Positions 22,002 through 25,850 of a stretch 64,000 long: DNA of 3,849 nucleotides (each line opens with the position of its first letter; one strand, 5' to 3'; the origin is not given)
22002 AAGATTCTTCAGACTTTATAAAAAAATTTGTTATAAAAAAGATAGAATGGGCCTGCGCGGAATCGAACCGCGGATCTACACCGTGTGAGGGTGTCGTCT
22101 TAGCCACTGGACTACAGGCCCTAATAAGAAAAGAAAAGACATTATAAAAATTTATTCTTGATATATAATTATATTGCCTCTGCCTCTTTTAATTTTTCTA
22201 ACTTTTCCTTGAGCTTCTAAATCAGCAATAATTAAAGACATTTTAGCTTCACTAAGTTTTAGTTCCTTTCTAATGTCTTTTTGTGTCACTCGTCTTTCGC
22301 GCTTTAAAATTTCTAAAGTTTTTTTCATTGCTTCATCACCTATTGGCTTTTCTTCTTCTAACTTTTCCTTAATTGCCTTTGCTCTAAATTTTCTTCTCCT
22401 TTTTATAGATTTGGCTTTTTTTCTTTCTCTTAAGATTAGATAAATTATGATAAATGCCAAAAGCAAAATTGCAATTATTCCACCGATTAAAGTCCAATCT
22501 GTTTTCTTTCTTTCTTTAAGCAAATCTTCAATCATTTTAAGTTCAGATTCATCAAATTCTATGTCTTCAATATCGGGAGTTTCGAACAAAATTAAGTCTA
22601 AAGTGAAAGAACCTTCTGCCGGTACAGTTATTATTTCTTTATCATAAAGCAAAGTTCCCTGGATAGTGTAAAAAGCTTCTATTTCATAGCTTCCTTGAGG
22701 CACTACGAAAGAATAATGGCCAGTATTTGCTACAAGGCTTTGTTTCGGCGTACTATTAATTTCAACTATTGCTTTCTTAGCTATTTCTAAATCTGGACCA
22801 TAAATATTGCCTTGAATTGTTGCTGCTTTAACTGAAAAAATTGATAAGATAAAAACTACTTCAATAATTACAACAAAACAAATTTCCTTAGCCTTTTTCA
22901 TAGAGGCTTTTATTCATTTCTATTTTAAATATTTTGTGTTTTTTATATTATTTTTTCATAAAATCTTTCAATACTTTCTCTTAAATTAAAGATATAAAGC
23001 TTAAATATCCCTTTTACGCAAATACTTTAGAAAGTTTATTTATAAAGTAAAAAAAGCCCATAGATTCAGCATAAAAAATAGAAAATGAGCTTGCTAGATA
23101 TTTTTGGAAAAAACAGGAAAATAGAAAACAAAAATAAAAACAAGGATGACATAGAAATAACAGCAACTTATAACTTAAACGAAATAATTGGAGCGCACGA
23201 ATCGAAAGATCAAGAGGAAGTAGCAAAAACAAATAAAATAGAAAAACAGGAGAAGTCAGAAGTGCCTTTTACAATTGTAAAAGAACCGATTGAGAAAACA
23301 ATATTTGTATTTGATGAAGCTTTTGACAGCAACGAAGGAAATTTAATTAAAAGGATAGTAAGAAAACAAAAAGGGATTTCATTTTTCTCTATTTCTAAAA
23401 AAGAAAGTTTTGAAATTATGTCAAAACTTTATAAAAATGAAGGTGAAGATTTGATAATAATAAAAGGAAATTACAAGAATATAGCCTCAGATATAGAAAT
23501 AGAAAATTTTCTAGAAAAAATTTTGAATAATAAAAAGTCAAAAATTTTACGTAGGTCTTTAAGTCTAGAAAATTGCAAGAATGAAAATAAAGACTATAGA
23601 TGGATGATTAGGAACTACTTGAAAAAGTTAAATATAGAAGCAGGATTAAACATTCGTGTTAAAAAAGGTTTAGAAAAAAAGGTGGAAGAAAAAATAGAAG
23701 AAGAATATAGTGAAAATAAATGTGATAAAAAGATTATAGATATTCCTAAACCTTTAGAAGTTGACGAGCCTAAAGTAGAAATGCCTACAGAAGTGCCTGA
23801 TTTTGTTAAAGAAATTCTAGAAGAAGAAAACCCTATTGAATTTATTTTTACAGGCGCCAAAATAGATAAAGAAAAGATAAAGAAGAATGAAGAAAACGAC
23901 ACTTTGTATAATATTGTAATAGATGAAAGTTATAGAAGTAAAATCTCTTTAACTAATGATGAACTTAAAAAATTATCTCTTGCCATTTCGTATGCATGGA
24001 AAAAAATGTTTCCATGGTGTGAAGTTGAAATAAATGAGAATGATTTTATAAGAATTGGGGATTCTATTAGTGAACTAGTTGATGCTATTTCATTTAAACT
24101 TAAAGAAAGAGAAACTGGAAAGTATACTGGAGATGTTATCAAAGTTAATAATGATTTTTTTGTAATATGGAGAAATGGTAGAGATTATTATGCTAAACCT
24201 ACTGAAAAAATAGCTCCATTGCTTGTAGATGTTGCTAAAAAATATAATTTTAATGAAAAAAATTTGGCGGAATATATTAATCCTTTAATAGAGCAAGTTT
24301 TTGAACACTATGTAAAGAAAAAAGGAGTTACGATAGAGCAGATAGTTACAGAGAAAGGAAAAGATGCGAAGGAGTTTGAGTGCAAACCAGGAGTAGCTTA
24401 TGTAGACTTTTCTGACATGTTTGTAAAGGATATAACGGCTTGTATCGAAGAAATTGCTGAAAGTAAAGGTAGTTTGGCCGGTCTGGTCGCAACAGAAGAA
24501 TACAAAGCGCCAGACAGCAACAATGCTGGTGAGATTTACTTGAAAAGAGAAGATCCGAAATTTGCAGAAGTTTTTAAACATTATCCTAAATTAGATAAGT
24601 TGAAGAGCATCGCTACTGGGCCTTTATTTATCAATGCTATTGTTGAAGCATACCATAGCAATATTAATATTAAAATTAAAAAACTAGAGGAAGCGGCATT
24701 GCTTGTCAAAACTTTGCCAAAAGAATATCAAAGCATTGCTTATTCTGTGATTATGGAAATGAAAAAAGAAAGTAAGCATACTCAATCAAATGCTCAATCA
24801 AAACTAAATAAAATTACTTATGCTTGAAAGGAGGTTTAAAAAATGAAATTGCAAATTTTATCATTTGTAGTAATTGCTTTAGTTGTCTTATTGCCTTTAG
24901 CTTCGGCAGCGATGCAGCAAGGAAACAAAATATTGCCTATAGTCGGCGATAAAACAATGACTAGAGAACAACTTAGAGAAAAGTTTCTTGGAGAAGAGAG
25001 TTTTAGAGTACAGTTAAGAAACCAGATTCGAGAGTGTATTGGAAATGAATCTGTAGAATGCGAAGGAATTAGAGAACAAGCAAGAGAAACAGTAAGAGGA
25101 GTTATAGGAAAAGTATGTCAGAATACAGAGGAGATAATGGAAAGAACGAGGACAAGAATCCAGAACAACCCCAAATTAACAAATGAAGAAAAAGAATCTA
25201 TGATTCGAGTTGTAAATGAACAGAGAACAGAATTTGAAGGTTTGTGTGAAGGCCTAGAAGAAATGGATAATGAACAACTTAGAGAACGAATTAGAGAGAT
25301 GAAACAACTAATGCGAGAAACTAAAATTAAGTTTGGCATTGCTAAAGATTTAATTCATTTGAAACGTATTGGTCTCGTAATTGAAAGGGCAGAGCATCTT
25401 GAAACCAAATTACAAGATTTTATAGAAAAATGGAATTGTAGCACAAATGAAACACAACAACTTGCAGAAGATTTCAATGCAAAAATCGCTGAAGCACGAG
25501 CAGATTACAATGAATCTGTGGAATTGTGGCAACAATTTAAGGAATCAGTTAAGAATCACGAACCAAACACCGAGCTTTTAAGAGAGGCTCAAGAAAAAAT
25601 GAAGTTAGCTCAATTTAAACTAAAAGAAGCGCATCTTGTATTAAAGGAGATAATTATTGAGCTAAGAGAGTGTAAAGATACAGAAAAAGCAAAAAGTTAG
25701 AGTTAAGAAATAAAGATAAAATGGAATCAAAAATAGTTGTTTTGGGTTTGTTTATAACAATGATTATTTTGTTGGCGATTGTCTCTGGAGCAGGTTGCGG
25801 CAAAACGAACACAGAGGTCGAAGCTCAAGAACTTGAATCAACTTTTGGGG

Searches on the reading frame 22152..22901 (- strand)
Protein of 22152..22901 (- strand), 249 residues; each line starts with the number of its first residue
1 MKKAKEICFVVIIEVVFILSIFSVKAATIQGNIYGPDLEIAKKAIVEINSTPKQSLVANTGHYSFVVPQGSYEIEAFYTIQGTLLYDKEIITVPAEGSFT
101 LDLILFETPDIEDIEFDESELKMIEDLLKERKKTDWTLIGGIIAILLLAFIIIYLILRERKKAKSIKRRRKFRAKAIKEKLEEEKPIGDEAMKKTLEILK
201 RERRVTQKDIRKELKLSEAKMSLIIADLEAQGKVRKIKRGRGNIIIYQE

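Call 29: search_protein_families(library=pfam, proteins=[window:22152-22901:-], max_evalue=0.01)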
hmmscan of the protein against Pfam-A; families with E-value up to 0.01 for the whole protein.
window:22152-22901:- (249 aa): 5 families
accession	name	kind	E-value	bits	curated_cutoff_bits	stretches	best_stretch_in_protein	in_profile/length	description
PF24034.1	DUF7343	-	9.1e-12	45.1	27.6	1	194-246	7-60/62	Domain of unknown function (DUF7343)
PF13412.12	HTH_24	-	0.00013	21.9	21.9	1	190-235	3-48/48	Winged helix-turn-helix DNA-binding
PF12802.13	MarR_2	-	0.0013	19.3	27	1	196-236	11-52/61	MarR family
PF01047.28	MarR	-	0.0069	16.7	24.6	0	195-237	8-50/59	MarR family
PF13601.12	HTH_34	-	0.0088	16.6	27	0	196-239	6-51/80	Winged helix DNA-binding domain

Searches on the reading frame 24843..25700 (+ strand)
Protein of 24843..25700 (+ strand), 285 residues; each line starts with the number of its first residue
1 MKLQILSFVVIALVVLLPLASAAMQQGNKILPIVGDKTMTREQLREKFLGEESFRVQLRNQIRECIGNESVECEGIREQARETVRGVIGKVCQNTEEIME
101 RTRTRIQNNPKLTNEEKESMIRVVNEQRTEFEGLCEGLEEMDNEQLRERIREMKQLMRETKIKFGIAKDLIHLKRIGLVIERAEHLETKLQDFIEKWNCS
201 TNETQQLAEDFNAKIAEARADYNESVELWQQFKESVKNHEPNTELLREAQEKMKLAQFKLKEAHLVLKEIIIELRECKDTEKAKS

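Call 30: search_protein_families(library=pfam, proteins=[window:24843-25700:+], max_evalue=0.01)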
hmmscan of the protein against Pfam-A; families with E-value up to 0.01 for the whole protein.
window:24843-25700:+ (285 aa): 2 families
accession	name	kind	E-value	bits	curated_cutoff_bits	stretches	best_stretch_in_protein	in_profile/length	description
PF07564.17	DUF1542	-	0.0031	17.9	24.3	1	99-130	13-44/77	Domain of Unknown Function (DUF1542)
PF04518.17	Effector_1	-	0.0084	15.7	23.8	0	90-142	203-255/371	Effector from type III secretion system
